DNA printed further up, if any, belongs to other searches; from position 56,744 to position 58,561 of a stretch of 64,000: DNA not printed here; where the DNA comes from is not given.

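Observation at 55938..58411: ECF sigma factor, small two-TM protein and membrane-anchored two-DTG aspartic protease: candidate regulated-proteolysis module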

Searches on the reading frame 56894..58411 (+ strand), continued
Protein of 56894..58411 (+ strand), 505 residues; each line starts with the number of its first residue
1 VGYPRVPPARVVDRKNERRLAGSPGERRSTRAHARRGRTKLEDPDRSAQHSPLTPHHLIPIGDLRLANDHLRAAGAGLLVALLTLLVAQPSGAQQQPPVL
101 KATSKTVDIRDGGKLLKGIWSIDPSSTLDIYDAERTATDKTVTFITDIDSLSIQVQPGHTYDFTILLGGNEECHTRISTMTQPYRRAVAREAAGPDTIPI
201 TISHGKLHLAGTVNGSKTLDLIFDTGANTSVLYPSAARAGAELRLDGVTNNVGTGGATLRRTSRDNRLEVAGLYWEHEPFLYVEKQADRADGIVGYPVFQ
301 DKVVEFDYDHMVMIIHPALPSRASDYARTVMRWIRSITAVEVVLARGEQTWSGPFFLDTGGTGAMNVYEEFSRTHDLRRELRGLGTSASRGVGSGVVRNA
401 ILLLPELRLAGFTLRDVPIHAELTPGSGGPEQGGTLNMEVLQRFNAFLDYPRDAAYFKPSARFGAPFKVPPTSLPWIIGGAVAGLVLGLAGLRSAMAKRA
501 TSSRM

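Call 58: fold_search(model_id=the predicted structure, library=pdb)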
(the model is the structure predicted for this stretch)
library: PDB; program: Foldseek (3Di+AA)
matches with E <= 10: 1026; with E <= 0.001: 521
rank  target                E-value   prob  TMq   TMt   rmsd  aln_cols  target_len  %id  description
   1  9iy9                  4.5e-13  1.00  0.46  0.51   4.4       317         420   18  Crystal structure of a putative endopeptidase from Bacteroides fragilis (released 2025-08-06)
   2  3vyd_A                2.3e-10  1.00  0.41  0.55   5.6       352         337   13  Human renin in complex with inhibitor 6 (released 2012-12-19)
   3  1qs8_A                2.7e-10  1.00  0.39  0.53   7.5       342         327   14  Crystal structure of the P. vivax aspartic proteinase plasmepsin complexed with the inhibitor pepstatin A (released 1999-07-07)
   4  1rne                  2.8e-10  1.00  0.40  0.54   5.9       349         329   14  THE CRYSTAL STRUCTURE OF RECOMBINANT GLYCOSYLATED HUMAN RENIN ALONE AND IN COMPLEX WITH A TRANSITION STATE ANALOG INHIBI (released 1993-10-31)
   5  5n7q_A                3.0e-10  1.00  0.38  0.51   8.1       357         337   13  CRYSTAL STRUCTURE OF MATURE CATHEPSIN D FROM THE TICK IXODES RICINUS (IRCD1) IN COMPLEX WITH THE INHIBITOR PEPSTATIN A (released 2017-12-27)
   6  5n71                  3.1e-10  1.00  0.40  0.52   9.4       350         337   12  CRYSTAL STRUCTURE OF MATURE CATHEPSIN D FROM THE TICK IXODES RICINUS (IRCD1) (released 2017-12-27)
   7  2v10_O                3.3e-10  1.00  0.38  0.51   7.0       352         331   13  Crystal Structure of Renin with Inhibitor 9 (released 2007-07-03)
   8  3cms                  3.5e-10  1.00  0.36  0.49   8.1       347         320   10  ENGINEERING ENZYME SUB-SITE SPECIFICITY: PREPARATION, KINETIC CHARACTERIZATION AND X-RAY ANALYSIS AT 2.0-ANGSTROMS RESOL (released 1992-10-15)
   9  1qs8_B                4.3e-10  1.00  0.38  0.51   7.9       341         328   12  Crystal structure of the P. vivax aspartic proteinase plasmepsin complexed with the inhibitor pepstatin A (released 1999-07-07)
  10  1fmu                  5.4e-10  1.00  0.40  0.55   7.6       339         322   12  STRUCTURE OF NATIVE PROTEINASE A IN P3221 SPACE GROUP. (released 2002-07-31)
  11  1izd                  5.4e-10  1.00  0.41  0.55   5.9       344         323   14  Crystal structure of Aspergillus oryzae Aspartic Proteinase (released 2003-03-04)
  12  5kos_A                6.3e-10  1.00  0.41  0.56   5.4       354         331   14  Discovery of TAK-272: A Novel, Potent and Orally Active Renin In-hibitor (released 2016-11-16)
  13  1bbs_A                6.3e-10  1.00  0.41  0.56   5.5       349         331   14  X-RAY ANALYSES OF PEPTIDE INHIBITOR COMPLEXES DEFINE THE STRUCTURAL BASIS OF SPECIFICITY FOR HUMAN AND MOUSE RENINS (released 1994-01-31)
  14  3d91_B                6.3e-10  1.00  0.41  0.54   5.5       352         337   14  Human renin in complex with remikiren (released 2008-06-17)
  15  3app                  7.8e-10  1.00  0.40  0.54   5.9       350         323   13  STRUCTURE AND REFINEMENT OF PENICILLOPEPSIN AT 1.8 ANGSTROMS RESOLUTION (released 1991-01-15)
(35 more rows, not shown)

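Call 65: search_protein_representatives(protein=window:57014-58411:+)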
Query: 465 residues. Proteins with E-value up to 0.001 (for the whole library): 2457; up to 1e-10: 590; up to 1e-30: 121. The best 150 are listed.
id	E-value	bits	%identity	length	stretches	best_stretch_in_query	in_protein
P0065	6.2e-130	450.6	70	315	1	48-334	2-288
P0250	2.6e-124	432.1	49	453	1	38-459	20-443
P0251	1.1e-119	416.9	48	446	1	43-432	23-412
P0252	3.0e-110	385.8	48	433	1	40-455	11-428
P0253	1.3e-109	383.6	30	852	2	53-446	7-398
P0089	9.9e-105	367.6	47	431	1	44-451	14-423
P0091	2.6e-103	362.9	48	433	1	32-446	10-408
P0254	5.0e-99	348.8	43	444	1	42-459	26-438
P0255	2.5e-97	343.1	42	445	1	38-462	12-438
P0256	7.3e-97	341.6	43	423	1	40-452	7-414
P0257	1.0e-94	334.6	41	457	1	53-458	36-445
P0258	1.1e-93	331.2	44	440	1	37-431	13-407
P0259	6.4e-90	318.7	43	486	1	38-446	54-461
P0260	8.1e-90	318.4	43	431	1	40-459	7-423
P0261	8.9e-90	318.3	40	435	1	39-455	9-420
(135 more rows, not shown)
